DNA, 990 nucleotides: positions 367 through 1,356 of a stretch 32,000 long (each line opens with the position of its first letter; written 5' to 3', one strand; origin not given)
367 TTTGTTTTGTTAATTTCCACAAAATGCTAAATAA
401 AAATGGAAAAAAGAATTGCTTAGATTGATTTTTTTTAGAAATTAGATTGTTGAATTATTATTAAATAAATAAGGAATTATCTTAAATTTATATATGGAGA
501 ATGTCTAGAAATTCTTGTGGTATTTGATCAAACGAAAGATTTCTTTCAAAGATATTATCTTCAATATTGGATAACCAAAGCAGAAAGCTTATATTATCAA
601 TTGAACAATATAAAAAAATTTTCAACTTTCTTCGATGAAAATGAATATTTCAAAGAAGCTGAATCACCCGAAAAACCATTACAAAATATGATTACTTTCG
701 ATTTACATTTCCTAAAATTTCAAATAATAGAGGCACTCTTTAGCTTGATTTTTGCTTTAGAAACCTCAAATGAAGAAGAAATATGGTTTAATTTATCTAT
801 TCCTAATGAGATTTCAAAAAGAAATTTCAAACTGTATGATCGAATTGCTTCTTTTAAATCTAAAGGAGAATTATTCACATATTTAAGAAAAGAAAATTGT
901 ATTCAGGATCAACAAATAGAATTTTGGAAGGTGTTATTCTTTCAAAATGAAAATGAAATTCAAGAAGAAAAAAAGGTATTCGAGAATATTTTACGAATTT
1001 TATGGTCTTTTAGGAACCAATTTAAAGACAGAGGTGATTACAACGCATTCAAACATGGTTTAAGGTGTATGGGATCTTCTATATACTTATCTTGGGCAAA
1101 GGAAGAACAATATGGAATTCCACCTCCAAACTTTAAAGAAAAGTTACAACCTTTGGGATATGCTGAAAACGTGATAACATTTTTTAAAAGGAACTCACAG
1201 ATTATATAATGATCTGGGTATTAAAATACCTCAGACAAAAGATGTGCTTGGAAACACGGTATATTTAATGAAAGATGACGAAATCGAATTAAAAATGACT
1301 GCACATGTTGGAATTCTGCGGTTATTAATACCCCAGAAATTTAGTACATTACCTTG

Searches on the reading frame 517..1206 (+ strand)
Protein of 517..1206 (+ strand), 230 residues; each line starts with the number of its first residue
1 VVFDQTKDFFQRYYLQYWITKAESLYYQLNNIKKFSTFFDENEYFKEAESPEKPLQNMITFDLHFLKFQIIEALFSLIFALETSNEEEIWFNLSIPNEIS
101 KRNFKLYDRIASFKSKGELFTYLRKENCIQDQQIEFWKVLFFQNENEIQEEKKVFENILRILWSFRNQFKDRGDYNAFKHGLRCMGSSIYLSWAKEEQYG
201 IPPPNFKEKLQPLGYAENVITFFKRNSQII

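Call 3: search_protein_families(library=pfam, proteins=[window:517-1206:+], max_evalue=1)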
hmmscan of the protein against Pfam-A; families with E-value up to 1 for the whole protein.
window:517-1206:+ (230 aa): 0 families

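Call 4: search_protein_families(library=padloc, proteins=[window:517-1206:+], max_evalue=1)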
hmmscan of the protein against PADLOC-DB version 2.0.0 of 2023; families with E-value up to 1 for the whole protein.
window:517-1206:+ (230 aa): 0 families

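Call 6: search_protein_families(library=ncbifam, proteins=[window:517-1206:+], max_evalue=1)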
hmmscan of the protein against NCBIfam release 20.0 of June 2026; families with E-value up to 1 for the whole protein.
window:517-1206:+ (230 aa): 1 family
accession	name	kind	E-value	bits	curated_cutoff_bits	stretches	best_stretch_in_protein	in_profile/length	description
NF041457.1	reg_protDegQ_Bacil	equivalog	0.69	10.1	80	1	131-158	3-30/46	degradation enzyme regulation protein DegQ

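Call 7: search_protein_families(library=phrogs, proteins=[window:517-1206:+], max_evalue=1)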
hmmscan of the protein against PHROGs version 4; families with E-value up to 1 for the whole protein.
window:517-1206:+ (230 aa): 0 families

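Call 9: search_solved_structures(query=window:517-1206:+, max_evalue=10)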
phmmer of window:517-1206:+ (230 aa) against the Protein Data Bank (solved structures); distinct sequences matched with E-value up to 10: 9.
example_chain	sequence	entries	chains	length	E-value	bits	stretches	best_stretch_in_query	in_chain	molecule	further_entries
5h53_C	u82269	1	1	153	0.036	16.9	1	100-185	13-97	Myosin light chain 1/3, skeletal muscle isoform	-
6ysy_B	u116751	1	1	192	0.052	16.4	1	100-185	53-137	Myosin light chain 1/3, skeletal muscle isoform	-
2rjm_A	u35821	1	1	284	0.12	15.1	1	138-212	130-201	Titin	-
2rik_A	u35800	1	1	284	0.12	15.1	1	138-212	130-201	Titin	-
7nep_N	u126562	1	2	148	0.22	14.4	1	101-185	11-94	Myosin light chain 1/3, skeletal muscle isoform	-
9gz1_C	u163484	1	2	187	0.29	14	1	99-185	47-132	Myosin light chain 1/3, skeletal muscle isoform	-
7qio_N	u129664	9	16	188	0.29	13.9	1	99-185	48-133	Myosin light chain 1/3, skeletal muscle isoform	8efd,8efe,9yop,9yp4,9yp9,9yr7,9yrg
3b43_A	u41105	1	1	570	0.55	13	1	138-212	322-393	Titin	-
2w4a_C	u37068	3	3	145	1.2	12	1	131-185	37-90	MYOSIN LIGHT CHAIN 3, SKELETAL MUSCLE ISOFORM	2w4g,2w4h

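Call 11: find_homologous_proteins(query=window:517-1206:+, max_evalue=0.001)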
Query window:517-1206:+ (230 aa): 3 proteins with E <= 0.001 among 86 candidates.
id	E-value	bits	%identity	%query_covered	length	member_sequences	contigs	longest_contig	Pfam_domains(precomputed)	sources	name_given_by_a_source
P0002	8.0e-149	511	100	100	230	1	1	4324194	-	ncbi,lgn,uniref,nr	ncbi:hypothetical protein DSAG12_01243 [Promethearchaeum syntrophicum]|uniref:Uncharacterized protei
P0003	2.1e-15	75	32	96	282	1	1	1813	-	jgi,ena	-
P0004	1.1e-11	63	31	73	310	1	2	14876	-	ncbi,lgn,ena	-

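Call 13: find_encoding_contigs(protein=P0004, flank=10000)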
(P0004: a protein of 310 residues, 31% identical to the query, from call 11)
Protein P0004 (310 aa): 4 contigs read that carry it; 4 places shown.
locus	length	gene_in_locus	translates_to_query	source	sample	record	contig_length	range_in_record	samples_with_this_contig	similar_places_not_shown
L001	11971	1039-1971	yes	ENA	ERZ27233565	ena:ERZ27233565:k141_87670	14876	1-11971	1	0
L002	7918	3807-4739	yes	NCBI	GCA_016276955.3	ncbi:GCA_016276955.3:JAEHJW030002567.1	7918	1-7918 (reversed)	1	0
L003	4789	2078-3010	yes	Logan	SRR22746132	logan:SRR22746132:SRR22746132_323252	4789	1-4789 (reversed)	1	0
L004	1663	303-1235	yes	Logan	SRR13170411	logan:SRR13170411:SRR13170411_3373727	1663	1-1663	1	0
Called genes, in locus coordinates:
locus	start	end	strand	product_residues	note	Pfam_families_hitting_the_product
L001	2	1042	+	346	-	?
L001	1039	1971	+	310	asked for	-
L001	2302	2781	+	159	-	PF13274:SocA_Panacea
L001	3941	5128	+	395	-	PF01757:Acyl_transf_3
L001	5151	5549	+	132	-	PF00196:GerE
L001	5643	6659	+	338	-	PF00437:T2SSE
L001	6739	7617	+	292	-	PF04338:DUF481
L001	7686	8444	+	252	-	PF01975:SurE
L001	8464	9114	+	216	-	-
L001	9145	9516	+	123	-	PF02629:CoA_binding, PF13380:CoA_binding_2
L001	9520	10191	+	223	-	PF01135:PCMT, PF13847:Methyltransf_31 (weak), PF08241:Methyltransf_11 (weak), PF13649:Methyltransf_25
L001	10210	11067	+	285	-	PF02129:Peptidase_S15 (weak), PF12146:Hydrolase_4 (weak), PF00561:Abhydrolase_1 (weak), PF12697:Abhydrolase_6, PF00326:Peptidase_S9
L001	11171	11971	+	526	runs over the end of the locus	-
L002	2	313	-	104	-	?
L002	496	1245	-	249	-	PF08238:Sel1 (weak)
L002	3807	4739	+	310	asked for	-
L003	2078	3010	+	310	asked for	-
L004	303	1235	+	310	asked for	-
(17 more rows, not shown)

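Call 14: find_encoding_contigs(protein=P0003, flank=10000)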
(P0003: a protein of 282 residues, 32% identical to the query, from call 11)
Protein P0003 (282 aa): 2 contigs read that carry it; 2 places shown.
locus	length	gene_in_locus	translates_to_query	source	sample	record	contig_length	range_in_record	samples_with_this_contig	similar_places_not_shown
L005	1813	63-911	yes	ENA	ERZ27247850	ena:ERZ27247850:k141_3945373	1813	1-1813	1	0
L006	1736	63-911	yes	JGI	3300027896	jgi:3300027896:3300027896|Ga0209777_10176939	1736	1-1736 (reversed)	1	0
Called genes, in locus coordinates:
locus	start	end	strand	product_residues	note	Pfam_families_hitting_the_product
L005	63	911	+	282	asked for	-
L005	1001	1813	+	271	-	?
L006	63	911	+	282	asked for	-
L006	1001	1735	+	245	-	?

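Call 18: find_homologous_proteins(query=A1, max_evalue=0.001)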
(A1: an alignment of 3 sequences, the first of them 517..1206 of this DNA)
Query A1 (3 sequences) (230 aa, profile of the alignment): 125 proteins with E <= 0.001 among 2389 candidates; the best 120 are listed.
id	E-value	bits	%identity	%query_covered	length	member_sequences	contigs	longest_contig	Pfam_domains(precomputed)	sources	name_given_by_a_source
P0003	1.5e-147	509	32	96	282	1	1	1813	-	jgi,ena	-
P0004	1.4e-143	496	31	73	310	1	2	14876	-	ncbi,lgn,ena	-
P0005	4.1e-98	346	30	83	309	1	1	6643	-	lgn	-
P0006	1.0e-90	322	25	94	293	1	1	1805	-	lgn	-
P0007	3.2e-90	320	26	94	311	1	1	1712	-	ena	-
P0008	6.0e-90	320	26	94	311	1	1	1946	-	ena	-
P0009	1.1e-89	319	26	94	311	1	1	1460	-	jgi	-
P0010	2.2e-89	318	26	94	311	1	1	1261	-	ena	-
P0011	2.3e-89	318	26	94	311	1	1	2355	-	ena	-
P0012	1.0e-88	316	26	94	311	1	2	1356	-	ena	-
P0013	1.0e-88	316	26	94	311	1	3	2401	-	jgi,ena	-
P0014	3.4e-88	314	27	94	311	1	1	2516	-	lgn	-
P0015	3.5e-88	314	27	94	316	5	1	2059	-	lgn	-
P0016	6.6e-88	313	27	94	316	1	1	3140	-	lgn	-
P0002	1.0e-87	312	100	100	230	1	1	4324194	-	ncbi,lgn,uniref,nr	ncbi:hypothetical protein DSAG12_01243 [Promethearchaeum syntrophicum]|uniref:Uncharacterized protei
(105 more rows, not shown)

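Call 48: search_solved_structures(query=A4, max_evalue=10)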
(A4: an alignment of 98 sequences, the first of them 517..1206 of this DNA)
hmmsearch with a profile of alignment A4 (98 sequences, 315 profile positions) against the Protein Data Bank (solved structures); distinct sequences matched with E-value up to 10: 0.

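Call 49: search_protein_families(library=pfam, alignment_id=A4, max_evalue=0.1)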
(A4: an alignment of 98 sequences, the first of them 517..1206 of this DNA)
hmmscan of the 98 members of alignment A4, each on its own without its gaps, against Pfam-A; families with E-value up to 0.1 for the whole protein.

A. member 1, window:517-1206:+ (230 aa): 0 families

B. families by the number of members that match (of 98 scanned): 15 families
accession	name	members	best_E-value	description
PF14500.11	MMS19_N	2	0.0042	Dos2-interacting transcription regulator of RNA-Pol-II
PF19791.4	DUF6275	2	0.016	Family of unknown function (DUF6275)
PF10843.13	RGI1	2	0.02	Respiratory growth induced protein 1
PF07798.16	CCDC90-like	2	0.028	Coiled-coil domain-containing protein 90-like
PF04656.17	Pox_E6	1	0.0028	Pox virus E6 protein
PF16707.10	CagS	1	0.0076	Cag pathogenicity island protein S of Helicobacter pylori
PF20562.5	DUF6772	1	0.017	Domain of unknown function (DUF6772)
PF01582.25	TIR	1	0.029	TIR domain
PF15212.11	SPATA19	1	0.03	Spermatogenesis-associated protein 19, mitochondrial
PF24857.1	THR4_C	1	0.043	Threonine synthase, C-terminal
PF06472.20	ABC_membrane_2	1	0.043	ABC transporter transmembrane region 2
PF14470.12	bPH_3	1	0.046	Bacterial PH domain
PF22947.2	ULD_3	1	0.047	Leucine--tRNA ligase, ubiquitin-like domain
PF10296.15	MMM1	1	0.081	Maintenance of mitochondrial morphology protein 1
PF25423.1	DUF7893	1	0.082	Domain of unknown function (DUF7893)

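Call 51: search_protein_families(library=padloc, alignment_id=A4, max_evalue=0.01)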
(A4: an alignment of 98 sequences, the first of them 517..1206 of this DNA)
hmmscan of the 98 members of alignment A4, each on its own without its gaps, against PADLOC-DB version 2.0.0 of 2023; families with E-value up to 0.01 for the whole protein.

A. member 1, window:517-1206:+ (230 aa): 0 families

B. families by the number of members that match (of 98 scanned): 0 families

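Call 57: find_encoding_contigs(protein=P0002, flank=10000, max_places=2)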
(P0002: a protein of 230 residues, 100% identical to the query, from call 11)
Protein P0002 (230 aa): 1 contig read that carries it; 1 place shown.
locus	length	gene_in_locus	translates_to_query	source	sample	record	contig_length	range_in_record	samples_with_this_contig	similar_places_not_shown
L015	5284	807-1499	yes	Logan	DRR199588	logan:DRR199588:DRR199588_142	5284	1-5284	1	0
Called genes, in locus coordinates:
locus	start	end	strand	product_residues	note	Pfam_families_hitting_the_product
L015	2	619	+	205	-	?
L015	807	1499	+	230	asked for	-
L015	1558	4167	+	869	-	-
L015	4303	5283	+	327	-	?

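Call 62: predict_structure(alignment_id=A4)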
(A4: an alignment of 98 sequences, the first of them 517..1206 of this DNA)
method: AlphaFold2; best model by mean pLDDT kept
length: 230 residues; sequences in the alignment: 98
mean_pLDDT: 74.0   pTM: 0.63
mean pLDDT of the five models: 74.0, 73.6, 73.0, 72.0, 70.9
residues with pLDDT >= 90: 22; 70-90: 121; 50-70: 76; < 50: 11
segments of 3 or more residues with pLDDT < 50: 124-132
pLDDT, mean of each block of 10 residues (from residue 1): 63 83 96 90 76 86 88 83 72 63 71 75 50 59 64 82 83 64 66 68 70 76 72
secondary structure, 60 per line:
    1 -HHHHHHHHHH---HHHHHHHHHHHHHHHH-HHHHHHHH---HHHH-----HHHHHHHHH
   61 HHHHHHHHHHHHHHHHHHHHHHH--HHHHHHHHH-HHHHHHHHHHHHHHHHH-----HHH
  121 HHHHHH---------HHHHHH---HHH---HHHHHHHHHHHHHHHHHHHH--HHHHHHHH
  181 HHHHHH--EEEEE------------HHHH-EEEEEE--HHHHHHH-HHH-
elements in order: H2-11 H15-30 H32-39 H43-46 H52-83 H86-94 H96-112 H118-126 H136-141 H151-170 H173-186 E189-193 H206-209 E211-216 H219-225

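Call 65: fold_search(model_id=the predicted structure, library=pdb)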
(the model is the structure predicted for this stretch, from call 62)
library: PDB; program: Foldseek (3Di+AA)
matches with E <= 10: 56; with E <= 0.001: 0
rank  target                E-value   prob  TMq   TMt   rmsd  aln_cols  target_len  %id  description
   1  7cmg_B                1.5e+00  0.04  0.15  0.08  20.9       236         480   10  The Structure of the periplasmic domain of PorM (released 2020-09-02)
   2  2bkn                  1.6e+00  0.11  0.19  0.22  11.2       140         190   16  STRUCTURE ANALYSIS OF UNKNOWN FUNCTION PROTEIN (released 2006-06-28)
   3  6xns_A                1.7e+00  0.08  0.19  0.15  20.5       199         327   11  C3_crown-05 (released 2020-12-23)
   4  7sb2_A                2.1e+00  0.04  0.14  0.12  20.2       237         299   10  Structure of the periplasmic domain of GldM from Capnocytophaga canimorsus (released 2022-03-23)
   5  1gcv_B                2.5e+00  0.05  0.14  0.20  19.1       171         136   10  DEOXY FORM HEMOGLOBIN FROM MUSTELUS GRISEUS (released 2000-08-31)
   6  9s9k_A                2.8e+00  0.06  0.15  0.19  21.0       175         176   11  S. islandicus CdvB (semi open) (released 2026-01-28)
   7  6pxk_A                3.1e+00  0.02  0.13  0.08  29.2       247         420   11  3.65 Angstroms resolution structure of HslU with an axial-channel plug (released 2020-07-29)
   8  4ddq_E                3.3e+00  0.13  0.22  0.12  13.8       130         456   10  Structural plasticity of the Bacillus subtilis GyrA homodimer (released 2013-02-13)
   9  9s9k_B                3.3e+00  0.05  0.15  0.19  21.1       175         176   11  S. islandicus CdvB (semi open) (released 2026-01-28)
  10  4z4q_A                3.5e+00  0.06  0.16  0.07  15.5       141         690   12  Quinazolinedione(PD 0305970)-DNA cleavage complex of topoisomerase IV from S. pneumoniae (released 2016-09-14)
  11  2bko                  3.7e+00  0.08  0.20  0.23  10.6       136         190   16  STRUCTURE ANALYSIS OF UNKNOWN FUNCTION PROTEIN (released 2006-06-28)
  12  1dow_A                3.7e+00  0.04  0.15  0.17  17.4       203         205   11  CRYSTAL STRUCTURE OF A CHIMERA OF BETA-CATENIN AND ALPHA-CATENIN (released 2000-07-12)
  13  6fqm_c                4.1e+00  0.11  0.22  0.12  13.9       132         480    8  3.06A COMPLEX OF S.AUREUS GYRASE with imidazopyrazinone T1 AND DNA (released 2018-04-04)
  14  3raf_A                4.1e+00  0.06  0.19  0.11  15.0       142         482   11  Quinazolinedione-DNA cleavage complex of type IV topoisomerase from S. pneumoniae (released 2012-03-28)
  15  9m36_A                4.1e+00  0.04  0.16  0.08  20.7       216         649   10  Structure of human TRPC5 in the low Ca environment. (released 2025-07-02)
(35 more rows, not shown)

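Call 66: find_related_loci(query=A4, collection=metagenome_contigs, flank=6000)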
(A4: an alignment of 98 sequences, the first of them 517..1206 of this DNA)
Query A4 (230 aa) in metagenome_contigs; peptide patterns used: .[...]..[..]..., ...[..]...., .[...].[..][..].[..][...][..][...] (x = any residue, [..] = any of these).
407 stretches matched a pattern; 73 encode a relative of the query (tblastn E <= 1e-3); 73 distinct loci.
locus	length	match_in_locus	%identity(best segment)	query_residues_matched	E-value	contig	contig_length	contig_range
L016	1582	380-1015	38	8-225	2e-40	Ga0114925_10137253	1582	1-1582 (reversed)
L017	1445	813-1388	36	4-194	9e-31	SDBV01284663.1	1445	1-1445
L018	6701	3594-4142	38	4-185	9e-29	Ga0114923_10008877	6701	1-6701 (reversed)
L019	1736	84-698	32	8-228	5e-22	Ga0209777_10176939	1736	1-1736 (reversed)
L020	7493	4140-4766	30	7-223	6e-21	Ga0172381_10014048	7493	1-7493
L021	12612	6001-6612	30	7-224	1e-20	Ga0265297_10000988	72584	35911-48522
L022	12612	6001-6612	28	7-224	2e-20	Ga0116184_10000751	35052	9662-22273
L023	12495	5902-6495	31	4-206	5e-20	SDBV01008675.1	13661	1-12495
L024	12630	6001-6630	29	7-224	7e-20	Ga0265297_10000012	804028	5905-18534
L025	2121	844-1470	29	7-223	8e-20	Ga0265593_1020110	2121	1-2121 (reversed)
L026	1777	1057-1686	29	7-224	7e-20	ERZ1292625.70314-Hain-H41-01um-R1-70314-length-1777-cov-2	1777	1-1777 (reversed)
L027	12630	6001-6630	30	7-224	1e-19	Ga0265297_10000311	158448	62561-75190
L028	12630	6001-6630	29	7-224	2e-19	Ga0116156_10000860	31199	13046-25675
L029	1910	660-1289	29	7-224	1e-19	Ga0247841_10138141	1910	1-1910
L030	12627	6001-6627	28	7-229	2e-19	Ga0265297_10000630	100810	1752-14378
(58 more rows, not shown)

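Call 73: search_protein_families(library=pfam, alignment_id=A6, max_evalue=0.001)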
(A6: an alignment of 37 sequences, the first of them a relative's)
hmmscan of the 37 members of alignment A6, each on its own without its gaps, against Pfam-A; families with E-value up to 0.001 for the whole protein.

A. member 1, L049:827-3526:+ (900 aa): 7 families
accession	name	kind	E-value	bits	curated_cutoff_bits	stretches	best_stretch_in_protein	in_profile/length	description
PF07669.17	Eco57I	-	2.2e-43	148.7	25.3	1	421-583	1-171/171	Eco57I restriction-modification methylase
PF02384.22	N6_Mtase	-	2e-29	103.4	20.4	1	316-611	3-247/311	N-6 DNA Methylase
PF20473.4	MmeI_Mtase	-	1.8e-17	63.8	27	1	374-599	16-252/259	MmeI, DNA-methyltransferase domain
PF12950.13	TaqI_C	-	3.9e-17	63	26.5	1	687-835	1-118/118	TaqI-like C-terminal specificity domain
PF01170.24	UPF0020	-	3.4e-07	30.6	22.3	1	380-447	31-103/197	RMKL-like, methyltransferase domain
PF13588.12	HSDR_N_2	-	4.6e-07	30.4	25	1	38-139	2-101/110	Type I restriction enzyme R protein N terminus (HSDR_N)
PF04313.20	HSDR_N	-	7.7e-06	26.3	25.1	0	64-134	116-192/198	Type I restriction enzyme R protein N terminus (HSDR_N)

B. families by the number of members that match (of 37 scanned): 35 families (the first 25 are shown)
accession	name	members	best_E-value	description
PF04471.18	Mrr_cat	4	2.3e-29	Restriction endonuclease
PF22722.2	NA-iREase1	4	7.7e-12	NACHT-associated inactive Restriction Endonuclease 1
PF01396.24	Zn_ribbon_Top1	3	2.8e-17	Topoisomerase DNA binding C4 zinc finger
PF13156.12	Mrr_cat_2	3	4.3e-08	Restriction endonuclease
PF18733.6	HEPN_LA2681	2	3.8e-41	LA2681-like HEPN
PF11074.14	DUF2779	2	2.3e-36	Domain of unknown function(DUF2779)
PF04313.20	HSDR_N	2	1.6e-27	Type I restriction enzyme R protein N terminus (HSDR_N)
PF07719.23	TPR_2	2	2.9e-05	Tetratricopeptide repeat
PF00821.23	PEPCK_GTP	1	2e-106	Phosphoenolpyruvate carboxykinase C-terminal P-loop domain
PF17297.7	PEPCK_N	1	1.6e-60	Phosphoenolpyruvate carboxykinase N-terminal domain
PF18766.7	SWI2_SNF2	1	5.5e-54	SWI2/SNF2 ATPase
PF03073.20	TspO_MBR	1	1.7e-49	TspO/MBR family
PF01555.25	N6_N4_Mtase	1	1.3e-45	DNA methylase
PF07669.17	Eco57I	1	2.2e-43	Eco57I restriction-modification methylase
PF02384.22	N6_Mtase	1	2e-29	N-6 DNA Methylase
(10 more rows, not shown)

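Call 80: search_protein_families(library=pfam, proteins=[L015:2-616:+], max_evalue=0.01)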
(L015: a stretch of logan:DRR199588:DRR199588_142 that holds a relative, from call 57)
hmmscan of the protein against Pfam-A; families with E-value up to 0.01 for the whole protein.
L015:2-616:+ (205 aa): 1 family
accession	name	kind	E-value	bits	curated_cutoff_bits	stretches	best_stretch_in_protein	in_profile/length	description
PF10386.15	DUF2441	-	1.3e-12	48.4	25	1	81-180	41-141/141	Protein of unknown function (DUF2441)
